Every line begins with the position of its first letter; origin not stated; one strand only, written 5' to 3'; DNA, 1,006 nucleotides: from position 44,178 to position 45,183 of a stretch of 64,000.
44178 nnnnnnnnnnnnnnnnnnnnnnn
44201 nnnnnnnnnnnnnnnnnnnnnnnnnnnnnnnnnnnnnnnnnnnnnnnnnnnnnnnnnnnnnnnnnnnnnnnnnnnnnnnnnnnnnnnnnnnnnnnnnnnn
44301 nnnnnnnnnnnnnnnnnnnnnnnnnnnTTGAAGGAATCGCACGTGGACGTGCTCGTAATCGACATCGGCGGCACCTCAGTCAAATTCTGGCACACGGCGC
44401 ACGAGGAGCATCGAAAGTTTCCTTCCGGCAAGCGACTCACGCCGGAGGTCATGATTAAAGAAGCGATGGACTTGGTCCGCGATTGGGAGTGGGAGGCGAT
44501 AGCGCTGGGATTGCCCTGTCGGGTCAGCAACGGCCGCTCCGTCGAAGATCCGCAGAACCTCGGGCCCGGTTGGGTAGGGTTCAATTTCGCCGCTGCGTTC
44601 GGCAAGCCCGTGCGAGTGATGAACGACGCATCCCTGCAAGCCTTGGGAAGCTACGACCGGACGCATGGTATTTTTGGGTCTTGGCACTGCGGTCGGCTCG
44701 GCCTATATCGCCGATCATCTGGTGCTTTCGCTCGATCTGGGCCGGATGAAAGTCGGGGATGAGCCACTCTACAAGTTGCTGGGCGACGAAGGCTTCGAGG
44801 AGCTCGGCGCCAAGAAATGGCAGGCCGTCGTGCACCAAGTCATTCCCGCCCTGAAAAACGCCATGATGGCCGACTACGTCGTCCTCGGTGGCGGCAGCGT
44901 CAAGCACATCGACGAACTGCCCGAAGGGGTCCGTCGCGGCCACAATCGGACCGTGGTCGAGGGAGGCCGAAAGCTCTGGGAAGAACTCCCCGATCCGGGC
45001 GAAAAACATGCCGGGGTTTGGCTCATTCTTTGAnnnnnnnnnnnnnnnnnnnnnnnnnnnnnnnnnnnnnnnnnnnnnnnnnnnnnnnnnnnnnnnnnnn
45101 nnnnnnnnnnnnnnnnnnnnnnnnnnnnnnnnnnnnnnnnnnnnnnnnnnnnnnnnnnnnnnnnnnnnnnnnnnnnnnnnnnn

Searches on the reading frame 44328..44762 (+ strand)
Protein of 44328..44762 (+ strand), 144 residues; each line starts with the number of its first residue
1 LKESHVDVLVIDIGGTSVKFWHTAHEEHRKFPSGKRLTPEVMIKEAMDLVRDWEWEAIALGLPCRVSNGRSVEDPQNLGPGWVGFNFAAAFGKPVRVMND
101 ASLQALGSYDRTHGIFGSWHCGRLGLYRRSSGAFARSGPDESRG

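Call 5: search_protein_families(library=pfam, proteins=[window:44328-44762:+], max_evalue=0.01)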
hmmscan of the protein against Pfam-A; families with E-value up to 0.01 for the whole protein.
window:44328-44762:+ (144 aa): 0 families

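Call 6: search_protein_families(library=ncbifam, proteins=[window:44328-44762:+], max_evalue=0.01)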
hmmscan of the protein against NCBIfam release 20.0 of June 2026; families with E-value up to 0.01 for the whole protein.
window:44328-44762:+ (144 aa): 2 families
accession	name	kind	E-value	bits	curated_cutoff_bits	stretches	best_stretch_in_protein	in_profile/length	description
NF045942.1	PolPhglucPhase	equivalog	0.00019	21.2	250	1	11-103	5-108/242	polyphosphate--glucose phosphotransferase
NF045551.1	GK_Pyrobac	equivalog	0.0036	16.6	500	1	9-109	3-104/294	ATP-dependent glucokinase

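Call 46: find_encoding_contigs(protein=window:44328-44762:+, flank=4000, max_places=6)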
Protein window:44328-44762:+ (144 aa): no gene with exactly this product is on record in the collection.

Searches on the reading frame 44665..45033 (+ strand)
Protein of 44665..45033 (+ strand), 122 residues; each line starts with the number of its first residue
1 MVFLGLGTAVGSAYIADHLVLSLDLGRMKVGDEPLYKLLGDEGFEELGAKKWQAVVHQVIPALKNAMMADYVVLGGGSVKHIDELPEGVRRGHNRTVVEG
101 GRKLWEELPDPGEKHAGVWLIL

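Call 5: search_protein_families(library=pfam, proteins=[window:44665-45033:+], max_evalue=0.01)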
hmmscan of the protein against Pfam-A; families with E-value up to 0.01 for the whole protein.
window:44665-45033:+ (122 aa): 0 families

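Call 6: search_protein_families(library=ncbifam, proteins=[window:44665-45033:+], max_evalue=0.01)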
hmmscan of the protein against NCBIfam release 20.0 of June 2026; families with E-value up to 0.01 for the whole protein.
window:44665-45033:+ (122 aa): 1 family
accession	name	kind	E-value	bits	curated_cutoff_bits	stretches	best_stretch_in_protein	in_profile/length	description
NF045942.1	PolPhglucPhase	equivalog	5.7e-07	29.5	250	1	2-85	127-213/242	polyphosphate--glucose phosphotransferase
